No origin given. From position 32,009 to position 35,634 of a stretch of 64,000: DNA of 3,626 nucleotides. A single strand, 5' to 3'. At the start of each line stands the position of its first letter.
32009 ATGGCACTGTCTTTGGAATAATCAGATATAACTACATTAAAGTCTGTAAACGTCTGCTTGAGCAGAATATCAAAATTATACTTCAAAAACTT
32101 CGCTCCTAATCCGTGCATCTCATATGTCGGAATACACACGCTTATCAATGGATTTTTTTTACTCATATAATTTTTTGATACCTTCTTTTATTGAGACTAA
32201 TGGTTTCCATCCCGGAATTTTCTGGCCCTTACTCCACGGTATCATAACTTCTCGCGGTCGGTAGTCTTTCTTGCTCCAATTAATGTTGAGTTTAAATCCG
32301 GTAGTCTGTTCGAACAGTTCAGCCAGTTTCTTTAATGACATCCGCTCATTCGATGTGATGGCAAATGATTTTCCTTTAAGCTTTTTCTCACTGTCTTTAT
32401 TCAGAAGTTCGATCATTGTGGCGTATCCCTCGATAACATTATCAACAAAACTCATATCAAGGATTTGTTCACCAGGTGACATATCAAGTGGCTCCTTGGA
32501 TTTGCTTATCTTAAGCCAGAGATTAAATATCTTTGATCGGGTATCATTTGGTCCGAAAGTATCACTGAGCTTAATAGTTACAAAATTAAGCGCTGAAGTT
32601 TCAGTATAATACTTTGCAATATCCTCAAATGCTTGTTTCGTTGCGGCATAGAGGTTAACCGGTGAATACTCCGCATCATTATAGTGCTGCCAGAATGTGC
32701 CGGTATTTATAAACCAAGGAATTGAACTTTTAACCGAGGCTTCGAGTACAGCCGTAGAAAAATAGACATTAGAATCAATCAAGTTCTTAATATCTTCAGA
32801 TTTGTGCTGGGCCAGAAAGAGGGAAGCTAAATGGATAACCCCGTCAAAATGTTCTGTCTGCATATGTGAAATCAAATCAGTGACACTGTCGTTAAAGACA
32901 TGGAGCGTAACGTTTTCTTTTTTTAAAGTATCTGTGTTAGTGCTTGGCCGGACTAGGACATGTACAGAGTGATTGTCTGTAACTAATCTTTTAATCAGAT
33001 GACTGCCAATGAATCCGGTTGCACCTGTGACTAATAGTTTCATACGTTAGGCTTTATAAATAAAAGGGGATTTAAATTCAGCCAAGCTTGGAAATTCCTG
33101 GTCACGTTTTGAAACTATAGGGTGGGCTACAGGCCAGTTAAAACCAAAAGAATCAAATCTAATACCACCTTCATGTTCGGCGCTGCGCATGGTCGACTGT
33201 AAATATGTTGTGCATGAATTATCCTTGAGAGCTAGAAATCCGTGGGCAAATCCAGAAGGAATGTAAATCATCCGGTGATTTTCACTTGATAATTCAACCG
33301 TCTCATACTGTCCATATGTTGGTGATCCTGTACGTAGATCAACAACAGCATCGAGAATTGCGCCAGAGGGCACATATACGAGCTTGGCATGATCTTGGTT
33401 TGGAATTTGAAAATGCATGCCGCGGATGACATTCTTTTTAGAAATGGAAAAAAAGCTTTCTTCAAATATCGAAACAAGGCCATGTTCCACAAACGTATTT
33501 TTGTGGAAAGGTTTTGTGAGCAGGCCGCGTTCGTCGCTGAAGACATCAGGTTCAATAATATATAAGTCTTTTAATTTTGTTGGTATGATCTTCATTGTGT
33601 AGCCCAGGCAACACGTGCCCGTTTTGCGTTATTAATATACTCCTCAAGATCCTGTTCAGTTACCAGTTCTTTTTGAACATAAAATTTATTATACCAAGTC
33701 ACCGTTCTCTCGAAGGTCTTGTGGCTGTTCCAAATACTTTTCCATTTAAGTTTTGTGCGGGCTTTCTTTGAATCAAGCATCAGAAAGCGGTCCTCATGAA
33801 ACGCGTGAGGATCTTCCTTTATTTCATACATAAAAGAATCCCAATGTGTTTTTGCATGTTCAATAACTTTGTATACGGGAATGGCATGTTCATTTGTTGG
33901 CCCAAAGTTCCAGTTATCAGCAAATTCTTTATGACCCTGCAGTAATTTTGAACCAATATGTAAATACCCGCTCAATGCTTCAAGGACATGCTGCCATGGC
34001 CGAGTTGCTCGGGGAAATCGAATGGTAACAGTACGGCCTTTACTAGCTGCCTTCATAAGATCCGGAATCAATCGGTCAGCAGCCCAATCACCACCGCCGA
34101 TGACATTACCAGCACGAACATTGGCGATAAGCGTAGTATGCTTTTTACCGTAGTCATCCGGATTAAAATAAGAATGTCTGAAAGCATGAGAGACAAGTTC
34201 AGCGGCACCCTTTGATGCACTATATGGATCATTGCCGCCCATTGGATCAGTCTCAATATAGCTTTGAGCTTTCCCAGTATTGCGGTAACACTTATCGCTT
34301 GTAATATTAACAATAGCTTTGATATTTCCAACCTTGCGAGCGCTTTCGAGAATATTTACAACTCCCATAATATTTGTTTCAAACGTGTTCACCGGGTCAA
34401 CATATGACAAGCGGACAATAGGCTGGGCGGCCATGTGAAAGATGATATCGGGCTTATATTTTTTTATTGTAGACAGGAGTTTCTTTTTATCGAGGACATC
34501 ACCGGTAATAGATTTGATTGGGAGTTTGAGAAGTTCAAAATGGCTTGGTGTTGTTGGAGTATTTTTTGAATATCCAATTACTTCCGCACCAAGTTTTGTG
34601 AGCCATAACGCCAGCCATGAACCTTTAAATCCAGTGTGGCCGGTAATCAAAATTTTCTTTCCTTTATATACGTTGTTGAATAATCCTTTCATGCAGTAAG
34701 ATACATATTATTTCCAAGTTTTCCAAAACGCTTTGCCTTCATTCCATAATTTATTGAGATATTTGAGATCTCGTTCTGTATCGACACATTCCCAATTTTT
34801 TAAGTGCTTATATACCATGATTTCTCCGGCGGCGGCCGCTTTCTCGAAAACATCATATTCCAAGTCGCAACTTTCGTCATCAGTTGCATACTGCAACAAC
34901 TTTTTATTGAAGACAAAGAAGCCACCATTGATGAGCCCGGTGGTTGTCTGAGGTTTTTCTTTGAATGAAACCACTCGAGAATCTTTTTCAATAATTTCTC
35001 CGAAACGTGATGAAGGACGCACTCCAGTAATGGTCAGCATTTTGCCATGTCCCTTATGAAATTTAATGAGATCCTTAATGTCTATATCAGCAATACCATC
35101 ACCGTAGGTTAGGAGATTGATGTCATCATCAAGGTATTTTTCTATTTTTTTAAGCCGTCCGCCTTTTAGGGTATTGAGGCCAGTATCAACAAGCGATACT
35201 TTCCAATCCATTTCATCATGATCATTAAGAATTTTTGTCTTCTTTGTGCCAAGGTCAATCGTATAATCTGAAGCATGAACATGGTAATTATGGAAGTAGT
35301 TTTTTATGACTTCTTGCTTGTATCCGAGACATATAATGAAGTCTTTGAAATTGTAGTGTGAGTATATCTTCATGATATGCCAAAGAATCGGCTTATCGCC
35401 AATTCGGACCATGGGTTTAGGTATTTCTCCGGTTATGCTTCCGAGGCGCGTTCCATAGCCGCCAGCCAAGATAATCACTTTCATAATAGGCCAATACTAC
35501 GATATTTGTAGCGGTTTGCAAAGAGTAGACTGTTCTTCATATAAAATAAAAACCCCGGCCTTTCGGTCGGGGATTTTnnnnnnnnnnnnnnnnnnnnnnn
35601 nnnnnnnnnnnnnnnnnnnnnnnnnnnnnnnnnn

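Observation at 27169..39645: Minus-strand glycan operon combining a CDP-3,6-dideoxyhexose-type pathway (no E3 reductase visible) with GT11 fucosyltransferases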

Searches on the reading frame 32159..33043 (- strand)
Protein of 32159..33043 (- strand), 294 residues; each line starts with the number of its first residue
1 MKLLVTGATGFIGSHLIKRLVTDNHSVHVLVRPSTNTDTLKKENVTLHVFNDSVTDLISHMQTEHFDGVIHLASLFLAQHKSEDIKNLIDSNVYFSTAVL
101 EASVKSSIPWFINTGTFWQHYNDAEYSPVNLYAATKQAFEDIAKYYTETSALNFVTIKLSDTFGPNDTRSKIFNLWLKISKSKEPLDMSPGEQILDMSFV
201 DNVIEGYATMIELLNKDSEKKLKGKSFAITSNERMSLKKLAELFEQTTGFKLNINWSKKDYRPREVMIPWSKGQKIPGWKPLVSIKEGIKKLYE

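Call 4: search_protein_families(library=pfam, proteins=[window:32159-33043:-], max_evalue=0.01)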
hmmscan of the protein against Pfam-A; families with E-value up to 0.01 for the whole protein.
window:32159-33043:- (294 aa): 9 families
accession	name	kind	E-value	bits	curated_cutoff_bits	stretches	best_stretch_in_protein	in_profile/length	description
PF01370.27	Epimerase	-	9.3e-32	110.8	20.9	1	4-216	2-230/240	NAD dependent epimerase/dehydratase family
PF16363.11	GDP_Man_Dehyd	-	4.5e-24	86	27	1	4-291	1-331/332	GDP-mannose 4,6 dehydratase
PF01073.25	3Beta_HSD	-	1.6e-12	47.5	22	1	4-254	1-274/280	3-beta hydroxysteroid dehydrogenase/isomerase family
PF05368.20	NmrA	-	2.3e-11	44.3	27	1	2-254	4-240/298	NmrA-like family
PF07993.18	NAD_binding_4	-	1.9e-09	37.5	20.1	1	5-43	1-42/258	Male sterility protein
PF02719.21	Polysacc_synt_2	-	4.4e-08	33.1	20.2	1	3-153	1-162/293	Polysaccharide biosynthesis protein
PF13460.12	NAD_binding_10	-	4.3e-07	30.4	27.2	1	7-158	1-142/184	NAD(P)H-binding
PF04321.23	RmlD_sub_bind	-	1.8e-06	27.7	27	1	1-163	1-152/287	RmlD substrate binding domain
PF08659.16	KR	-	0.0036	17.7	22.6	1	4-122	4-142/180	KR domain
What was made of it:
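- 32159..33043 (-): Extended SDR, predicted C4 ketoreductase (AscF-like). Pfam Epimerase 110.8 bits (call 4).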

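Call 5: search_protein_families(library=ncbifam, proteins=[window:32159-33043:-], max_evalue=0.01)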
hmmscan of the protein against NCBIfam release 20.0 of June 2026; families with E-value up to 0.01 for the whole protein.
window:32159-33043:- (294 aa): 36 families (the best 25 are shown)
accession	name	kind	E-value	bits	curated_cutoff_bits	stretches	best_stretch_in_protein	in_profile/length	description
TIGR04180.1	EDH_00030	hypoth_equivalog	1.1e-23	83.8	475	1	4-265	2-273/297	NAD-dependent 4,6-dehydratase LegB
TIGR02197.1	heptose_epim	equivalog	1.8e-15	57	274.6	1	3-212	1-231/316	ADP-glyceromanno-heptose 6-epimerase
TIGR01181.1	dTDP_gluc_dehyt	equivalog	9.7e-15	54.4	365.1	1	2-291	1-306/321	dTDP-glucose 4,6-dehydratase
TIGR01179.1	galE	equivalog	1.1e-11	44.2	262.3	1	2-164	1-178/332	UDP-glucose 4-epimerase GalE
TIGR03466.1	HpnA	hypoth_equivalog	1.6e-11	43.7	367.65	1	1-116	1-113/327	hopanoid-associated sugar epimerase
TIGR01777.1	yfcH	hypoth_equivalog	3e-11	43.4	207.35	1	4-116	2-112/292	TIGR01777 family oxidoreductase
TIGR01746.1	Thioester-redct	subfamily_domain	2.1e-10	40.4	213.35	1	3-41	2-42/371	thioester reductase domain-containing protein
NF042422.1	oxyalk_red_OleD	equivalog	5.6e-09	35.8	580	1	1-241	1-243/329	2-alkyl-3-oxoalkanoate reductase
NF050030.1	thlkprotThyD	equivalog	1.5e-08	34.2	400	1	1-106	1-111/305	thylakoid membrane protein ThyD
NF042423.1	oxyalk_red_Shew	equivalog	8e-08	31.7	580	1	2-239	10-248/331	2-alkyl-3-oxoalkanoate reductase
NF047922.1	GDPFucSynFcl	equivalog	1.2e-07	31.5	500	1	197-294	209-299/308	GDP-L-fucose synthase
NF005539.0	PRK07201.1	equivalog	1.4e-07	30.7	549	1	1-60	1-59/657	SDR family oxidoreductase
NF052578.1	StrlDmthSdmBMthl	equivalog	2.3e-07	30.9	600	1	1-119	1-116/328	sterol demethylase protein SdmB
NF041293.1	G6PDh_Azf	equivalog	5.4e-07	29.3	400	1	3-108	5-107/252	NAD-dependent glucose-6-phosphate dehydrogenase Azf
NF007490.0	PRK10084.1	subfamily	7.1e-07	28.5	649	0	1-40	1-43/361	dTDP-glucose 4,6-dehydratase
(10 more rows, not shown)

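Call 42: search_solved_structures(query=window:32159-33043:-, max_evalue=1e-8)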
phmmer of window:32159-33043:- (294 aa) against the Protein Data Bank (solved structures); distinct sequences matched with E-value up to 1e-8: 17.
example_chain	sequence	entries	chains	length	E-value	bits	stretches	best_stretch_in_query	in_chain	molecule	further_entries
6zl6_A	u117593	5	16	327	3e-15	59.6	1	1-293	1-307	Epimerase domain-containing protein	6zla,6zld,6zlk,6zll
6zlj_A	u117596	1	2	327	1e-14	57.8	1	1-293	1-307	Epimerase domain-containing protein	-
4zrm_A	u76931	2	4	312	8.8e-14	54.7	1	1-291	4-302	UDP-glucose 4-epimerase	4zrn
8rdg_A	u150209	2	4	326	1.5e-12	50.7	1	1-291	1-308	SDR family NAD(P)-dependent oxidoreductase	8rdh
5u4q_A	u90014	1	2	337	3.4e-12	49.5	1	1-291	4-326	dTDP-glucose 4,6-dehydratase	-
8rdi_A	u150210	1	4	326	5.3e-12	48.9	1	1-291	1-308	SDR family NAD(P)-dependent oxidoreductase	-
3ehe_A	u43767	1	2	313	8.5e-12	48.2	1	3-290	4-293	UDP-glucose 4-epimerase (GalE-1)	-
6bwl_A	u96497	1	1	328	9.1e-12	48.1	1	1-292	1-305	Pal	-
6wjb_A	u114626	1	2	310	3.3e-10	43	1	2-204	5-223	NAD-dependent epimerase/dehydratase family protein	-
8du1_A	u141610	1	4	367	3.7e-10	42.9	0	123-292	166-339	dTDP-glucose 4,6-dehydratase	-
4gll_A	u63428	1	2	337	1.4e-09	40.9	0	2-292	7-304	UDP-glucuronic acid decarboxylase 1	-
2b69_A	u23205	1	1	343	1.6e-09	40.8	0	2-292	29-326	UDP-glucuronate decarboxylase 1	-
6wj9_A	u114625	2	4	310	1.9e-09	40.5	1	2-204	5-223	NAD-dependent epimerase/dehydratase family protein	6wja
4m55_A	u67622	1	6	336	1.9e-09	40.5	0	2-292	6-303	UDP-glucuronic acid decarboxylase 1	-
4lk3_A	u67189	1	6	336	2.7e-09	40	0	2-292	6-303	UDP-glucuronic acid decarboxylase 1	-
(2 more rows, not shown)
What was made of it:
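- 32159..33043 (-): PDB hits are all below 60 bits (call 42).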

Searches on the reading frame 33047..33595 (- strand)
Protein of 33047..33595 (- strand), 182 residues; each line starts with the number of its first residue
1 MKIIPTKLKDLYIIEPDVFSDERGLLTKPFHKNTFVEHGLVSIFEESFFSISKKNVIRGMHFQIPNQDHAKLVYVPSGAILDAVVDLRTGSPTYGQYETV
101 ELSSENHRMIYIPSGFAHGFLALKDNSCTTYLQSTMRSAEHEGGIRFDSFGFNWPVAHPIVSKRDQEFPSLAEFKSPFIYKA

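Call 4: search_protein_families(library=pfam, proteins=[window:33047-33595:-], max_evalue=0.01)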
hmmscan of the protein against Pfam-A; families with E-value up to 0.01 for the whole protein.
window:33047-33595:- (182 aa): 1 family
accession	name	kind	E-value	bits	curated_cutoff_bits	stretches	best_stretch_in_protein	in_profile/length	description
PF00908.23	dTDP_sugar_isom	-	7.9e-55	185.6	27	1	6-173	2-168/168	dTDP-4-dehydrorhamnose 3,5-epimerase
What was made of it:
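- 33047..33595 (-): RmlC-like cupin epimerase, predicted C5 epimerase of the CDP-4-keto-3,6-dideoxyhexose (AscE-like). dTDP_sugar_isom 185.6 bits (call 4).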

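Call 5: search_protein_families(library=ncbifam, proteins=[window:33047-33595:-], max_evalue=0.01)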
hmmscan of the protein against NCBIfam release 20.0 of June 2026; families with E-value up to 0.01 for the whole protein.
window:33047-33595:- (182 aa): 2 families
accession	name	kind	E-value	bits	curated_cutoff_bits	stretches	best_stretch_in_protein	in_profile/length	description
TIGR01221.1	rmlC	equivalog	5.8e-47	159.7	155.75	1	2-173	1-174/176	dTDP-4-dehydrorhamnose 3,5-epimerase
NF009830.0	PRK13304.1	equivalog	0.009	15.5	267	0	99-136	105-142/265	aspartate dehydrogenase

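Call 41: search_solved_structures(query=window:33047-33595:-, max_evalue=1e-10)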
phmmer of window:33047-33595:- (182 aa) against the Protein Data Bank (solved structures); distinct sequences matched with E-value up to 1e-10: 35.
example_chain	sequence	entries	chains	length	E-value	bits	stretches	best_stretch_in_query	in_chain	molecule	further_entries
5buv_A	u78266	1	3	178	6.7e-44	152.7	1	7-167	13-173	Putative epimerase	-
2b9u_A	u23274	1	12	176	1.4e-35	125.6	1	11-173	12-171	hypothetical dTDP-4-dehydrorhamnose 3,5-epimerase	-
1wlt_A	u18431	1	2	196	2e-35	125.1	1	11-173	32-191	176aa long hypothetical dTDP-4-dehydrorhamnose 3,5-epimerase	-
9kyn_A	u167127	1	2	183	5.7e-35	123.6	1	2-173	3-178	dTDP-4-dehydrorhamnose 3,5-epimerase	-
23ef_A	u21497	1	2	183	6.1e-35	123.5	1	2-173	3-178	dTDP-4-dehydrorhamnose 3,5-epimerase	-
9j9t_A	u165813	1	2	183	7.9e-35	123.2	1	2-173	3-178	dTDP-4-dehydrorhamnose 3,5-epimerase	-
23eg_A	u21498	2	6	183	8.9e-35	123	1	2-173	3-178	dTDP-4-dehydrorhamnose 3,5-epimerase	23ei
9uyw_A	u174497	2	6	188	9.8e-35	122.9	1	2-173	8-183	dTDP-4-dehydrorhamnose 3,5-epimerase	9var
1ep0_A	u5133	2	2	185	1.1e-34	122.6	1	2-173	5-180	DTDP-6-DEOXY-D-XYLO-4-HEXULOSE 3,5-EPIMERASE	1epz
3ryk_A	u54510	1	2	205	1.2e-34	122.5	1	1-176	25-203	dTDP-4-dehydrorhamnose 3,5-epimerase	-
9j9u_A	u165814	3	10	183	1.7e-34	122.1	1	2-173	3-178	dTDP-4-dehydrorhamnose 3,5-epimerase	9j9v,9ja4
9j9s_A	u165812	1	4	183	3.9e-34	120.9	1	2-173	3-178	dTDP-4-dehydrorhamnose 3,5-epimerase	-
9j9q_A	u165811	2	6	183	7.5e-34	120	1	2-173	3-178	dTDP-4-dehydrorhamnose 3,5-epimerase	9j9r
1dzr_A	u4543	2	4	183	3.2e-33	117.9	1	2-171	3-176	DTDP-4-DEHYDRORHAMNOSE 3,5-EPIMERASE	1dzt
6c46_A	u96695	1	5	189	1.3e-32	115.9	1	1-171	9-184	dTDP-4-dehydrorhamnose 3,5-epimerase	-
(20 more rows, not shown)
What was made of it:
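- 33047..33595 (-): Best PDB hit is 5buv at 152.7 bits (call 41), which I recall as WbcA, a CDP-sugar epimerase of Y. enterocolitica.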

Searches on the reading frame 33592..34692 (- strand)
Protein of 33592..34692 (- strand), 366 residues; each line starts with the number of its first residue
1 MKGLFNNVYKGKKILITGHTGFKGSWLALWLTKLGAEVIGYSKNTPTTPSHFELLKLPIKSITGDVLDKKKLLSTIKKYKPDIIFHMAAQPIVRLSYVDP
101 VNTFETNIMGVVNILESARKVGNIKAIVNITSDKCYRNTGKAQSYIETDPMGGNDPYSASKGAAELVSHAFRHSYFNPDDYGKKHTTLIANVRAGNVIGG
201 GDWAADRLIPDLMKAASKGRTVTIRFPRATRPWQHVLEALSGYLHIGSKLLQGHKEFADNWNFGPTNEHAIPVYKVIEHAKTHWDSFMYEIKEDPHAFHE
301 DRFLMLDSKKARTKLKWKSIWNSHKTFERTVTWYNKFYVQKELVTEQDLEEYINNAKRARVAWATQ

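Call 4: search_protein_families(library=pfam, proteins=[window:33592-34692:-], max_evalue=0.01)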
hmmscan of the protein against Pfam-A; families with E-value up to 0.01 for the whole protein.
window:33592-34692:- (366 aa): 6 families
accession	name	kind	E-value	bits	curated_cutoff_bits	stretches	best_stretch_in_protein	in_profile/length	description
PF16363.11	GDP_Man_Dehyd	-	3.6e-35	122.4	27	1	15-323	1-325/332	GDP-mannose 4,6 dehydratase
PF01370.27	Epimerase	-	1.7e-32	113.2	20.9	1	14-249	1-227/240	NAD dependent epimerase/dehydratase family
PF02719.21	Polysacc_synt_2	-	3.4e-16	59.7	20.2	1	54-240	51-210/293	Polysaccharide biosynthesis protein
PF04321.23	RmlD_sub_bind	-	3.2e-09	36.7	27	1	13-166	2-134/287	RmlD substrate binding domain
PF00106.31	adh_short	-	0.00078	19.4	26.6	1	12-173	1-165/195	short chain dehydrogenase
PF07993.18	NAD_binding_4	-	0.0025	17.5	20.1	1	81-167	89-187/258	Male sterility protein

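Call 5: search_protein_families(library=ncbifam, proteins=[window:33592-34692:-], max_evalue=0.01)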
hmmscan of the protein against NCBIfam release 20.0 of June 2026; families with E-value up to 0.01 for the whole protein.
window:33592-34692:- (366 aa): 21 families
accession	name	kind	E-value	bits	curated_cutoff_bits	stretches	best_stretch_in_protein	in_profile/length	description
TIGR02622.1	CDP_4_6_dhtase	equivalog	4.5e-139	463.5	278.45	1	8-352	1-351/352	CDP-glucose 4,6-dehydratase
TIGR01181.1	dTDP_gluc_dehyt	equivalog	1.1e-28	100.3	365.1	1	13-336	1-313/321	dTDP-glucose 4,6-dehydratase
TIGR04180.1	EDH_00030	hypoth_equivalog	2.3e-20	72.8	475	1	14-318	1-293/297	NAD-dependent 4,6-dehydratase LegB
TIGR01179.1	galE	equivalog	2.8e-19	69.1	262.3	1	13-335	1-326/332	UDP-glucose 4-epimerase GalE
TIGR01472.1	gmd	equivalog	5.4e-16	58.7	415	1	12-175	1-173/342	GDP-mannose 4,6-dehydratase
NF007490.0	PRK10084.1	subfamily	1.3e-12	47.4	649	1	13-337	2-337/361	dTDP-glucose 4,6-dehydratase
NF007582.0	PRK10217.1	equivalog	2.7e-12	46.4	698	1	12-239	2-232/355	dTDP-glucose 4,6-dehydratase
NF042423.1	oxyalk_red_Shew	equivalog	4.7e-11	42.3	580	1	11-165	8-153/331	2-alkyl-3-oxoalkanoate reductase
TIGR03466.1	HpnA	hypoth_equivalog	5.4e-11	42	367.65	1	13-166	2-150/327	hopanoid-associated sugar epimerase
TIGR03589.1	PseB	equivalog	7.6e-11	41.5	407.75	1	9-135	2-128/324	UDP-N-acetylglucosamine 4,6-dehydratase (inverting)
NF042422.1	oxyalk_red_OleD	equivalog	7.4e-09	35.4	580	1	13-166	2-148/329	2-alkyl-3-oxoalkanoate reductase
NF041015.1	UDPsulfquin_syn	equivalog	7.7e-09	35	575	1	58-124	67-136/384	UDP-sulfoquinovose synthase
TIGR01214.1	rmlD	equivalog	9.8e-09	34.7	224.05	1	13-168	1-135/285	dTDP-4-dehydrorhamnose reductase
TIGR04130.1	FnlA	equivalog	2.4e-07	30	730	1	9-135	2-127/337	UDP-N-acetylglucosamine 4,6-dehydratase/5-epimerase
NF007956.0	PRK10675.1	subfamily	2.7e-07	30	394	1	13-166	2-158/338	UDP-glucose 4-epimerase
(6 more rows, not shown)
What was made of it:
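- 33592..34692 (-): RfbG, CDP-glucose 4,6-dehydratase. TIGR02622 equivalog 463.5 bits, cut-off 278.45 (call 5).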

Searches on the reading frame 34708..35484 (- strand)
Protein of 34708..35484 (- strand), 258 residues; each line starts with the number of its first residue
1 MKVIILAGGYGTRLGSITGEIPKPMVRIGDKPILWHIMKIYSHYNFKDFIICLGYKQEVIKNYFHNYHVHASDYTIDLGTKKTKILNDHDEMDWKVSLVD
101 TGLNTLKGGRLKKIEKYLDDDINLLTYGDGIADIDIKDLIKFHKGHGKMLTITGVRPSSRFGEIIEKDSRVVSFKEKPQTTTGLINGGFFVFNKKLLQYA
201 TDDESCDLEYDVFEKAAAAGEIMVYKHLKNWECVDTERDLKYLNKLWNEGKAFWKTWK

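Call 4: search_protein_families(library=pfam, proteins=[window:34708-35484:-], max_evalue=0.01)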
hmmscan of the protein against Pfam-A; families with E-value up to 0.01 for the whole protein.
window:34708-35484:- (258 aa): 2 families
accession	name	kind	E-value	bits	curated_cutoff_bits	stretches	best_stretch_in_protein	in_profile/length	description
PF00483.29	NTP_transferase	-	3e-26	92.9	21.2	1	2-234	1-229/245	Nucleotidyl transferase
PF12804.13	NTP_transf_3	-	4.1e-08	34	27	1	3-57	1-50/160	MobA-like NTP transferase domain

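Call 5: search_protein_families(library=ncbifam, proteins=[window:34708-35484:-], max_evalue=0.01)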
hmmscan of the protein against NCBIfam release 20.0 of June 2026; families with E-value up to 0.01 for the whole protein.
window:34708-35484:- (258 aa): 35 families (the best 25 are shown)
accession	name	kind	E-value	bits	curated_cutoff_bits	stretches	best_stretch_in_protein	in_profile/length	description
TIGR02623.1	G1P_cyt_trans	equivalog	2.6e-94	315.4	300.25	1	1-257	1-255/255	glucose-1-phosphate cytidylyltransferase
NF049965.1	GlMnHpPGnyltfHddC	equivalog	1.2e-26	93.7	300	1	1-200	1-175/221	D-glycero-D-manno-heptose 1-phosphate guanosyltransferase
TIGR03992.1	Arch_glmU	subfamily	1.7e-26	93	292.1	2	1-68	1-68/393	bifunctional sugar-1-phosphate nucleotidylyltransferase/acetyltransferase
NF052502.1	man1P_GTase_Rv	exception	2.6e-21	75.9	440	1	2-232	2-215/352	mannose-1-phosphate guanylyltransferase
NF041313.1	UDPGP_AglF_Halo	equivalog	1.8e-17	63.6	400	1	1-68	1-69/234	UTP--glucose-1-phosphate uridylyltransferase AglF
NF041173.1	Sug_nt_acttase_Thmprot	equivalog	1e-14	54.4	600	1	1-245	1-225/405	bifunctional sugar-1-phosphate nucleotidylyltransferase/acetyltransferase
TIGR02091.1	glgC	equivalog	5.7e-14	51.9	424.9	1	3-236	3-248/364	glucose-1-phosphate adenylyltransferase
NF003670.0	PRK05293.1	equivalog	1.8e-12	46.9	470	1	4-214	8-219/382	glucose-1-phosphate adenylyltransferase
NF045761.1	NAMPUrTaseMurU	equivalog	6.3e-12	45.8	250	1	1-66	1-66/226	N-acetylmuramate alpha-1-phosphate uridylyltransferase MurU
TIGR01173.1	glmU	equivalog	2.8e-11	42.9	366.85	1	1-83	1-66/452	bifunctional UDP-N-acetylglucosamine diphosphorylase/glucosamine-1-phosphate N-acetyltransferase GlmU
TIGR01208.1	rmlA_long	equivalog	9.7e-11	41.1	320.25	1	2-198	1-180/353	glucose-1-phosphate thymidylyltransferase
NF002023.0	PRK00844.1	subfamily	1.6e-10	40.4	458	1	121-243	119-260/408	glucose-1-phosphate adenylyltransferase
NF041135.1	IPPtranDIPPsyn_Thcocales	equivalog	2.8e-09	36.5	580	1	1-67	1-64/419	bifunctional L-myo-inositol-1-phosphate cytidylyltransferase/CDP-L-myo-inositol myo-inositolphosphotransferase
NF001947.0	PRK00725.1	subfamily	5.3e-08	32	470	1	3-229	19-258/426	glucose-1-phosphate adenylyltransferase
TIGR01099.1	galU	equivalog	9.8e-08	31.9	326.8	1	1-68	2-69/261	UTP--glucose-1-phosphate uridylyltransferase GalU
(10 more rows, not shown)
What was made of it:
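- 34708..35484 (-): RfbF, glucose-1-phosphate cytidylyltransferase. TIGR02623 equivalog 315.4 bits, cut-off 300.25 (call 5).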
